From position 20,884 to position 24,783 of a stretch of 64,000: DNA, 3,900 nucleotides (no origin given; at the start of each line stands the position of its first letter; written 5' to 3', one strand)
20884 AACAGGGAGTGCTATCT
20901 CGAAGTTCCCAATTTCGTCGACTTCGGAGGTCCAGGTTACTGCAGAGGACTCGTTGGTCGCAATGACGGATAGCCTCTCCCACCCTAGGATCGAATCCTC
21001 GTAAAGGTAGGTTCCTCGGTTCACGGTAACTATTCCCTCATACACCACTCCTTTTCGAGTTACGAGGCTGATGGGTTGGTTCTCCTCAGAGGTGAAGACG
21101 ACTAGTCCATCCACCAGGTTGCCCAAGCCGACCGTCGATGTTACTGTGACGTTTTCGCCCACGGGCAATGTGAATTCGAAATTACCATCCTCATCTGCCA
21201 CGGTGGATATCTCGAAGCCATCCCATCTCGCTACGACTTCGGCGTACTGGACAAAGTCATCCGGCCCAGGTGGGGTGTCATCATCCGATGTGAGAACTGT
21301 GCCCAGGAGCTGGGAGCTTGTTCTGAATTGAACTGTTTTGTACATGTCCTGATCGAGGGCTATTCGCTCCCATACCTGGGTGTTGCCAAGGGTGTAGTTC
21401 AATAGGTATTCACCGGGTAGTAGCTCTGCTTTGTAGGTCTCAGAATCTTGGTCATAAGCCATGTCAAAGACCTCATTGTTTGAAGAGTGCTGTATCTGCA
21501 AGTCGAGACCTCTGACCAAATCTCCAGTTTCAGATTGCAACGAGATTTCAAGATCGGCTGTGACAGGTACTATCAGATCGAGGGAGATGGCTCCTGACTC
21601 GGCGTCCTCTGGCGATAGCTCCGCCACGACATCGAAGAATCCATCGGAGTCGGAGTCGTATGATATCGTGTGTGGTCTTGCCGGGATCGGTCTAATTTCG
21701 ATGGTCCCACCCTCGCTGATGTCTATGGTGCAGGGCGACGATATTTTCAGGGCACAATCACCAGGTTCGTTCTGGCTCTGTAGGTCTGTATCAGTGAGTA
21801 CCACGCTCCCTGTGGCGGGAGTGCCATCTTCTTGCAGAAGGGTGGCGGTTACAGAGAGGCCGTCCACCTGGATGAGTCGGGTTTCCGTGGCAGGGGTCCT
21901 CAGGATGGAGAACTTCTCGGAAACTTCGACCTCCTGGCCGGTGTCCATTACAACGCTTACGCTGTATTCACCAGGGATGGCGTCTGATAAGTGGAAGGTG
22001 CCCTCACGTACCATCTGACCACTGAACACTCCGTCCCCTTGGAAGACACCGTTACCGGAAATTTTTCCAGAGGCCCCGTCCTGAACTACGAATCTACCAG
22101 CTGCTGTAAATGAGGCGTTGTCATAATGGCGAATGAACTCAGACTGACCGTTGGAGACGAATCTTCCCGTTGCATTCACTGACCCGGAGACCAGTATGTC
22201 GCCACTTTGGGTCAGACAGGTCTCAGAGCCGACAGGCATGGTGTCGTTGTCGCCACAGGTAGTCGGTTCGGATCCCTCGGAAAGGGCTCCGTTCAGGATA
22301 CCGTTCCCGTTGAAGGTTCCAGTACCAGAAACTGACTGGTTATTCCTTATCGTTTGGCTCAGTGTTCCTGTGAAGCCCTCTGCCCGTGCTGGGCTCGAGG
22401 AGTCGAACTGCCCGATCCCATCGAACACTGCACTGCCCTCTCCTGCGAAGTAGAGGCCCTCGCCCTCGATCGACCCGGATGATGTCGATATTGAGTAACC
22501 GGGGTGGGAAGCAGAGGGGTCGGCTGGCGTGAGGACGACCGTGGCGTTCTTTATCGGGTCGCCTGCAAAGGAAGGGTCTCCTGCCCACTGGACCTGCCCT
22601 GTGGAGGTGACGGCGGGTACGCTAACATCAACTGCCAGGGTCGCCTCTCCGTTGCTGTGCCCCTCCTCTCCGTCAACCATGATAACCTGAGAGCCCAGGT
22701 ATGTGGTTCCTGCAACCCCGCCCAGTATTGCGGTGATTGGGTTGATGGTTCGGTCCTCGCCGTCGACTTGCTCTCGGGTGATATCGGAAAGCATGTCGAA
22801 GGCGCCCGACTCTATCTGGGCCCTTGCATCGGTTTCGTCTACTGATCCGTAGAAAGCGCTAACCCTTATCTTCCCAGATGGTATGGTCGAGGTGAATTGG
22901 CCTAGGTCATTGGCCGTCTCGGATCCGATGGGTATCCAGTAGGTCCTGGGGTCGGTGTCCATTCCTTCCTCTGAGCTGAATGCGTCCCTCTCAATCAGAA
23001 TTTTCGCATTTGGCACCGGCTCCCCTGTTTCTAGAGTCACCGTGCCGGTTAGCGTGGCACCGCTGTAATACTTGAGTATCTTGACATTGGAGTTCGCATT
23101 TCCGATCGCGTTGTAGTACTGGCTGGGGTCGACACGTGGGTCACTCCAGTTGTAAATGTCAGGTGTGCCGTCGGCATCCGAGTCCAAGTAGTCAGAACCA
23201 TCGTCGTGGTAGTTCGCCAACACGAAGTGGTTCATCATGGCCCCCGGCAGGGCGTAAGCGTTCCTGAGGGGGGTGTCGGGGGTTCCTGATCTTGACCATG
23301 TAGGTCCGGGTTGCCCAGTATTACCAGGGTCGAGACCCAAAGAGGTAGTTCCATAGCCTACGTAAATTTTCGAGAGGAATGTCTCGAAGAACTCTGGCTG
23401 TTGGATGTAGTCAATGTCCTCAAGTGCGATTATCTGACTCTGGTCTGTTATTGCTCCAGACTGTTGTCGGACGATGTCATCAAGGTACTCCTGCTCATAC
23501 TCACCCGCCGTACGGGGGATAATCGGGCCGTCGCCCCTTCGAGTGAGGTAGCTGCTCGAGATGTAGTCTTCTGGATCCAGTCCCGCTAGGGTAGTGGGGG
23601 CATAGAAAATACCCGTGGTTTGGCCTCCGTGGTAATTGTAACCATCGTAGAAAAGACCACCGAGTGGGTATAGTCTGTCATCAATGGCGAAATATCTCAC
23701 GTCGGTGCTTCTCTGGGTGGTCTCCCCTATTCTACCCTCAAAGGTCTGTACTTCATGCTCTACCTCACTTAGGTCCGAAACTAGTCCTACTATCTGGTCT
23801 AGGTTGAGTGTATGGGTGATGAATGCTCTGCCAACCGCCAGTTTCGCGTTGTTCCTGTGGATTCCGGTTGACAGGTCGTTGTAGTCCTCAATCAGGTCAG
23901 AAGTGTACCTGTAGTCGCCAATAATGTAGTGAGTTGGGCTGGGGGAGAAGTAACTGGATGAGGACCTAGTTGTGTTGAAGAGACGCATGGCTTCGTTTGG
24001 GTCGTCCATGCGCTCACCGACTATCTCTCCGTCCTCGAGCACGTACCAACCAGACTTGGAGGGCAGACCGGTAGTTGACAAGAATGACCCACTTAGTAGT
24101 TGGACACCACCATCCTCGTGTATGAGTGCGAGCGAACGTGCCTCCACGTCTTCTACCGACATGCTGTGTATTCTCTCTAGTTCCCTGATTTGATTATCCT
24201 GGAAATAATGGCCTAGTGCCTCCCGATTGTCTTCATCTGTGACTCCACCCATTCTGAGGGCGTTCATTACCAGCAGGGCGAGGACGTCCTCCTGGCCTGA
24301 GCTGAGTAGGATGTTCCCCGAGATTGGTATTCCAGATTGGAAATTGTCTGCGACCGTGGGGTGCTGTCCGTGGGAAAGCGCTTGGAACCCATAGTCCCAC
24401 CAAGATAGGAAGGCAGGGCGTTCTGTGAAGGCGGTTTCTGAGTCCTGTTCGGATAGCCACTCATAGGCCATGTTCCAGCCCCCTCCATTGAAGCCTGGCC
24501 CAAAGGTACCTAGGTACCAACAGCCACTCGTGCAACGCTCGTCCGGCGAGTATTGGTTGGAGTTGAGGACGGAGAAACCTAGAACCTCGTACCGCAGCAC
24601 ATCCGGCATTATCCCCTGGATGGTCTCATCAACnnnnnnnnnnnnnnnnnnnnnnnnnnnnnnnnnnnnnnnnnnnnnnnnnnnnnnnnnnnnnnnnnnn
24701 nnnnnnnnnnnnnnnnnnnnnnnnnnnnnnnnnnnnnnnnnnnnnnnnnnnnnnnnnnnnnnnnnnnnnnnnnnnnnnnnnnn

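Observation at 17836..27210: Oligosaccharyltransferase (AglB/STT3) core embedded in a 3124-aa protein with a ~2000-aa Ig-like ectodomain and C-terminal membrane anchor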

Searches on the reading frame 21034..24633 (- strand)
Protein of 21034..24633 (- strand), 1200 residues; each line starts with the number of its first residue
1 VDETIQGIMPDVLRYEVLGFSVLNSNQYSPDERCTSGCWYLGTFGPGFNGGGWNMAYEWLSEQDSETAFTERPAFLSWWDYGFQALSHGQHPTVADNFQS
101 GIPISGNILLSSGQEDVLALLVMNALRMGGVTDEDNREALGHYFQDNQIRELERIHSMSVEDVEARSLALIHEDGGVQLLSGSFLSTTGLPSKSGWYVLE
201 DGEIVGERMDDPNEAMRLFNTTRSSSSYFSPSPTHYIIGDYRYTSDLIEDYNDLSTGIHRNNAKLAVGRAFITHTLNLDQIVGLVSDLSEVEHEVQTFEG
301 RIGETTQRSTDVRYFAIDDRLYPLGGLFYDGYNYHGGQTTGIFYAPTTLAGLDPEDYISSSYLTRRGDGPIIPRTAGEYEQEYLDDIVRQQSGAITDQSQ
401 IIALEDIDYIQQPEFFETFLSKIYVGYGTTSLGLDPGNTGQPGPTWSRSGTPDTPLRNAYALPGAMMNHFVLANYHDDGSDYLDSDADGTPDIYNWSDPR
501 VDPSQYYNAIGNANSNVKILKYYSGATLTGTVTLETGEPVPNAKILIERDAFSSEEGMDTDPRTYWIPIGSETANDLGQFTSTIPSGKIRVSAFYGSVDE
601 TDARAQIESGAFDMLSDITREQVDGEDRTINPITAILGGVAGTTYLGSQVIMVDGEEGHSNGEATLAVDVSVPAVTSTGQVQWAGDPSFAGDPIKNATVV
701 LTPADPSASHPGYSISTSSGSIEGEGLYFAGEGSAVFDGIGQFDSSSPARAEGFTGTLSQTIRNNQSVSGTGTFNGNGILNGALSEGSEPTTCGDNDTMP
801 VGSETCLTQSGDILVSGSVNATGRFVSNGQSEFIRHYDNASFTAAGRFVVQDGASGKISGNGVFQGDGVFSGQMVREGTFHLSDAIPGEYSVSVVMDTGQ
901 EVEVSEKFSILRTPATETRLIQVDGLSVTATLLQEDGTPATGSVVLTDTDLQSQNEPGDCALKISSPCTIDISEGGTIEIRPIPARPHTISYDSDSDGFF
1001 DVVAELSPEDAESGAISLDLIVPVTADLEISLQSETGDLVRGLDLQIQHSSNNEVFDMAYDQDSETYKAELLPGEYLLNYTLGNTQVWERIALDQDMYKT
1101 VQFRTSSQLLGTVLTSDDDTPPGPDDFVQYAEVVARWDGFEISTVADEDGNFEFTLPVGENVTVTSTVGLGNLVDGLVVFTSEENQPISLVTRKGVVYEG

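Call 57: predict_structure(alignment_id=A2)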
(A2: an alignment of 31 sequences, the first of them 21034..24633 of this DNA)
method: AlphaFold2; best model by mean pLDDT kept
length: 1200 residues; sequences in the alignment: 31
mean_pLDDT: 69.8   pTM: 0.47
mean pLDDT of the five models: 69.8, 69.3, 68.1, 66.1, 65.1
residues with pLDDT >= 90: 185; 70-90: 589; 50-70: 123; < 50: 303
segments of 3 or more residues with pLDDT < 50: 1-113, 253-258, 291-354, 356-358, 411-429, 438-453, 459-524, 615-621
pLDDT, mean of each block of 10 residues (from residue 1): 27 31 34 32 28 31 35 29 26 26 30 57 66 78 88 84 85 86 84 88 83 89 82 78 66 51 78 83 66 41 40 24 21 23 28 46 78 77 78 73 62 41 37 51 35 51 30 29 35 39 34 29 67 89 86 56 62 90 81 89 77 49 59 75 88 75 83 87 89 89 85 89 87 91 91 92 88 91 79 84 87 90 90 91 91 90 91 88 89 84 87 81 90 87 83 59 71 87 87 80 85 86 85 87 86 82 86 87 83 89 88 81 81 85 87 88 84 83 88 67
secondary structure, 60 per line:
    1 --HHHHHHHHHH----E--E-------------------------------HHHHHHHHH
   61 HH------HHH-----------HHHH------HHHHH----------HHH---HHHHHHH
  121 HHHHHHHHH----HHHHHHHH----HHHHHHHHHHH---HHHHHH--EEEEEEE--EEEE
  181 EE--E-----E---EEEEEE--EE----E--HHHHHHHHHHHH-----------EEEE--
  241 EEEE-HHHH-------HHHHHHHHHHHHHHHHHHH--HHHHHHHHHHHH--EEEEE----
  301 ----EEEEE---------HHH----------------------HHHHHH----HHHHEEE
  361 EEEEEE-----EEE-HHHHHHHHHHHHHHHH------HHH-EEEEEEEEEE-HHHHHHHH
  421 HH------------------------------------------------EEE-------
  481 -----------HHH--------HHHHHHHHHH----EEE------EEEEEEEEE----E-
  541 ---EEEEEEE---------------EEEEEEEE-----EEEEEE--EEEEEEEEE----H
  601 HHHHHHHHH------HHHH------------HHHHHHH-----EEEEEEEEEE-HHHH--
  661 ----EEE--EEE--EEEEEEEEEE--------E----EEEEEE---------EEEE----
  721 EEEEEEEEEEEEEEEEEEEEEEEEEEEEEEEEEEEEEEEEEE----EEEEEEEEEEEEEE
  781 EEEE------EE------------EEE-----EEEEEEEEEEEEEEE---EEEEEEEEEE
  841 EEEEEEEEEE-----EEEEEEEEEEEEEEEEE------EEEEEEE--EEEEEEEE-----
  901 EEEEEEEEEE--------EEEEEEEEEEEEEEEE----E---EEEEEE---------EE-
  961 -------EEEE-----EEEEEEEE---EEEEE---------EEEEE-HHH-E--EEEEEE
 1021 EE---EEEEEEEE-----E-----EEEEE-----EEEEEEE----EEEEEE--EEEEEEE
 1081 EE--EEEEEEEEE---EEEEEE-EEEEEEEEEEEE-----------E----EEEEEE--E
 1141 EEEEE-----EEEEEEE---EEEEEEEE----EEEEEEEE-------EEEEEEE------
elements in order (helices of 4 or more, strands of 3 or more residues): H3-12 H52-62 H83-86 H93-97 H114-129 H134-141 H146-156 H160-165 E168-174 E177-182 E195-200 H212-223 E235-238 E241-244 H246-249 H257-275 H278-289 E292-296 E305-309 H344-349 H354-357 E358-366 E372-374 H376-391 E402-411 H413-422 E471-473 H503-512 E517-519 E526-534 E544-550 E566-573 E579-584 E587-595 H600-609 H616-619 H632-638 E644-653 H655-658 E665-667 E670-672 E675-684 E698-703 E713-716 E721-762 E767-784 E805-807 E813-827 E831-850 E856-872 E879-885 E888-895 E901-910 E919-934 E943-948 E968-971 E977-984 E988-992 E1002-1006 E1015-1022 E1026-1033 E1045-1049 E1055-1061 E1066-1071 E1074-1082 E1085-1093 E1097-1102 E1104-1115 E1132-1137 E1140-1145 E1151-1157 E1161-1168 E1173-1180 E1188-1194

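Call 60: fold_search(model_id=the predicted structure, library=pdb)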
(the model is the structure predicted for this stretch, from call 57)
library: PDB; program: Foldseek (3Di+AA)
matches with E <= 10: 981; with E <= 0.001: 108
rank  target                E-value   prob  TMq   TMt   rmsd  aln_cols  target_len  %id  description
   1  6fwv_A                1.7e-13  1.00  0.08  0.16  29.8       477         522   12  The Bacillus anthracis TIE protein (released 2018-08-08)
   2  6fwv_B                8.7e-13  1.00  0.08  0.16  29.4       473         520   12  The Bacillus anthracis TIE protein (released 2018-08-08)
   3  6m3y                  2.4e-10  1.00  0.08  0.11  23.2       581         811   10  Crystal structure of pilus adhesin, SpaC from Lactobacillus rhamnosus GG - open conformation (released 2020-07-29)
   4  6m48_A                4.8e-10  1.00  0.07  0.09  23.3       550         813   10  Crystal structure of pilus adhesin, SpaC from Lactobacillus rhamnosus GG - P21212 form (released 2020-07-29)
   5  6m48_B                5.1e-10  1.00  0.07  0.09  23.0       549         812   11  Crystal structure of pilus adhesin, SpaC from Lactobacillus rhamnosus GG - P21212 form (released 2020-07-29)
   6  4oq1                  2.8e-09  1.00  0.09  0.23  16.1       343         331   13  Structure of the Streptococcal ancillary pilin (released 2014-04-23)
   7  7vcr_B                4.3e-09  1.00  0.08  0.16  23.6       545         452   11  Crystal Structure of PitA fragment from pilus islet-2 of Streptococcus oralis (released 2022-06-01)
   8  2y1v_A                6.2e-09  0.99  0.08  0.13  31.4       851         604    8  Full length structure of RrgB Pilus protein from Streptococcus pneumoniae (released 2011-11-09)
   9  8f70                  6.2e-09  0.97  0.06  0.10  29.8       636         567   12  Identification of an Immunodominant region on a Group A Streptococcus T-antigen Reveals Temperature-Dependent Motion in  (released 2023-03-08)
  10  7vcn_B                9.1e-09  1.00  0.08  0.16  23.2       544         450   11  Crystal Structure of PitA fragment from pilus islet-2 of Streptococcus oralis with Tb-Xo4 (released 2022-07-13)
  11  4hss_A                2.3e-08  1.00  0.12  0.24  19.2       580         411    8  Structure of the Full-Length Major Pilin SpaD from Corynebacterium diphtheriae (released 2013-11-13)
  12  7vcr_A                2.8e-08  1.00  0.08  0.15  24.4       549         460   10  Crystal Structure of PitA fragment from pilus islet-2 of Streptococcus oralis (released 2022-06-01)
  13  6vjb                  3.1e-08  0.93  0.07  0.06  33.7       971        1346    8  Crystal structure of a catalytically inactive CXC Chemokine-degrading protease SpyCEP from Streptococcus pyogenes (released 2020-04-15)
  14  4hss_B                4.1e-08  1.00  0.11  0.27  19.4       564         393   10  Structure of the Full-Length Major Pilin SpaD from Corynebacterium diphtheriae (released 2013-11-13)
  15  3kpt_B                4.5e-08  1.00  0.08  0.22  21.9       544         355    9  Crystal structure of BcpA, the major pilin subunit of Bacillus cereus (released 2009-11-24)
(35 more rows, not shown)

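Call 71: search_solved_structures(query=A2, max_evalue=0.001, show_alignments=2)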
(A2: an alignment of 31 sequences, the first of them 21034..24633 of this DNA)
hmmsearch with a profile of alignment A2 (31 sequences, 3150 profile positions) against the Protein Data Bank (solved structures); distinct sequences matched with E-value up to 0.001: 10.
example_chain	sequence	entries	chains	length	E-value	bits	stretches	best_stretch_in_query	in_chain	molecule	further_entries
3waj_A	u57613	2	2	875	3.5e-09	36.9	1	361-638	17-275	Transmembrane oligosaccharyl transferase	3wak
5gmy_A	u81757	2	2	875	4.4e-09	36.6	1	361-638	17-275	Transmembrane oligosaccharyl transferase, putative | Dolichyl-phosphooligosaccharide-protein glycotransferase 3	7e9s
8i9p_Lh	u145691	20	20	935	8.6e-08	32.3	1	480-530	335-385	dolichyl-diphosphooligosaccharide--protein glycotransferase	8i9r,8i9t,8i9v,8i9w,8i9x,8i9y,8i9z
6s7o_A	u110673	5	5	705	1.9e-06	27.8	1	475-529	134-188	Dolichyl-diphosphooligosaccharide--protein glycosyltransferase subunit STT3A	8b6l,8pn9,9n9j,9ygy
6ftj_5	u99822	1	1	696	2e-06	27.7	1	475-529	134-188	Dolichyl-diphosphooligosaccharide--protein glycosyltransferase subunit STT3A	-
6ftg_5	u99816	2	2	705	2.1e-06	27.7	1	475-529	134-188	Dolichyl-diphosphooligosaccharide--protein glycosyltransferase subunit STT3A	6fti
6s7t_A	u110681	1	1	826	3.8e-06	26.8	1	474-529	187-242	Dolichyl-diphosphooligosaccharide--protein glycosyltransferase subunit STT3B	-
3vu0_A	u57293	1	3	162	5.5e-06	26.3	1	917-986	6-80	Putative uncharacterized protein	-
3vgp_A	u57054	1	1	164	1.5e-05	24.8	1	916-984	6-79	Transmembrane oligosaccharyl transferase, putative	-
6c26_A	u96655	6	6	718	4e-05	23.4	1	475-528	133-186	Dolichyl-diphosphooligosaccharide--protein glycosyltransferase subunit STT3 | Dolichyl-diphosphooligosaccharide--protein glycotransferase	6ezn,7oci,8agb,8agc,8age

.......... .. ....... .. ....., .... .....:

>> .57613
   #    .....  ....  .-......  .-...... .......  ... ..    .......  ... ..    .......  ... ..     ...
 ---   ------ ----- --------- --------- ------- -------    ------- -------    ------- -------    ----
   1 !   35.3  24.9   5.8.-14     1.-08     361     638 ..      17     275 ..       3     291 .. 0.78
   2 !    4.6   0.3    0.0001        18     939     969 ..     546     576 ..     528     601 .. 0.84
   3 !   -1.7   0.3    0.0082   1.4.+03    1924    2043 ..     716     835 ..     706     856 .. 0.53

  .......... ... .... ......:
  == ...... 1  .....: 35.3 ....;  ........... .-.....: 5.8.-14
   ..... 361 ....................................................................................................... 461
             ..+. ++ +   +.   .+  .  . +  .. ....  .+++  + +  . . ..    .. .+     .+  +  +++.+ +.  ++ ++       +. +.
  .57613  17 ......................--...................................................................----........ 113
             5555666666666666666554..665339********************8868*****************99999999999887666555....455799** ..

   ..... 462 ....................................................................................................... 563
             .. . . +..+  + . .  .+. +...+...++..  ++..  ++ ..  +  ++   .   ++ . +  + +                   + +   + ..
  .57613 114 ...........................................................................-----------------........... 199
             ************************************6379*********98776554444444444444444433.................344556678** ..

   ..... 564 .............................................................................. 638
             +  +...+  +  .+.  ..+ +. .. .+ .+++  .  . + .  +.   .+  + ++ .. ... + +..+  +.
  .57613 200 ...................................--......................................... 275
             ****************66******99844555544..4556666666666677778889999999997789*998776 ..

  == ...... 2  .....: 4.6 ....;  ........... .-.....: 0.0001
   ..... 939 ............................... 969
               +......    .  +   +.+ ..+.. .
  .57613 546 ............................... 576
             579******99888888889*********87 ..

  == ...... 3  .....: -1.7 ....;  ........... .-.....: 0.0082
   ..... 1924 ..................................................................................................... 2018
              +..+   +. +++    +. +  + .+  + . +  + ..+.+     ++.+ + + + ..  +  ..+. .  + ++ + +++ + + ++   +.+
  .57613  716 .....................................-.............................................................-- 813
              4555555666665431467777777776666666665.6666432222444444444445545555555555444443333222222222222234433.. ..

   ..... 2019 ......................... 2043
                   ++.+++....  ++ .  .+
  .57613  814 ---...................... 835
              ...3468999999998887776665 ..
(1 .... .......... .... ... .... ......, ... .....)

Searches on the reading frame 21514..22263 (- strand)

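Call 27: search_protein_families(library=pfam, proteins=[window:21514-22263:-], max_evalue=0.05)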
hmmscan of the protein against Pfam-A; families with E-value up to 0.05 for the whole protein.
window:21514-22263:- (250 aa): 1 family
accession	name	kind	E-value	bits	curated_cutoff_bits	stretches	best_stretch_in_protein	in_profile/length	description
PF23982.2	XM1_gp53_minor_capsid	-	0.023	14.9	27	0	27-110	14-87/154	XM1 gp53 minor capsid protein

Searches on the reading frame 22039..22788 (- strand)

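Call 27: search_protein_families(library=pfam, proteins=[window:22039-22788:-], max_evalue=0.05)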
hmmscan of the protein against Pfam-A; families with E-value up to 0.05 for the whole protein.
window:22039-22788:- (250 aa): 1 family
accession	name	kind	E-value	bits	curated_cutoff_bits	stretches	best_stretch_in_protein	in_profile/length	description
PF18185.7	STALD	-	0.0067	16.3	24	0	127-177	29-78/211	Sir2- and TIR-associating SLOG family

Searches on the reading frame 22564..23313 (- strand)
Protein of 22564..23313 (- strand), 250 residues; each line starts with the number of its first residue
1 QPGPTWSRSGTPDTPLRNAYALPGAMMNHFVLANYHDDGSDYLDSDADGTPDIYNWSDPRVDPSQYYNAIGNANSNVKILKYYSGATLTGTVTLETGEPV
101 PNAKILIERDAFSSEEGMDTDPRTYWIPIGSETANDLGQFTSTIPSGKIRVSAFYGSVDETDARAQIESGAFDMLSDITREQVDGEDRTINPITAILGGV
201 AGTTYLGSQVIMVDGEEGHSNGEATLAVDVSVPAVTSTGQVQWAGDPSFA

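Call 27: search_protein_families(library=pfam, proteins=[window:22564-23313:-], max_evalue=0.05)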
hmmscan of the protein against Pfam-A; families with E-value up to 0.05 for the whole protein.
window:22564-23313:- (250 aa): 1 family
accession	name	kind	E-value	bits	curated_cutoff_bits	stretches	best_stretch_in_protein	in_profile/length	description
PF13620.12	CarboxypepD_reg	-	1.7e-05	25.5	32.3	1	87-163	1-64/82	Carboxypeptidase regulatory-like domain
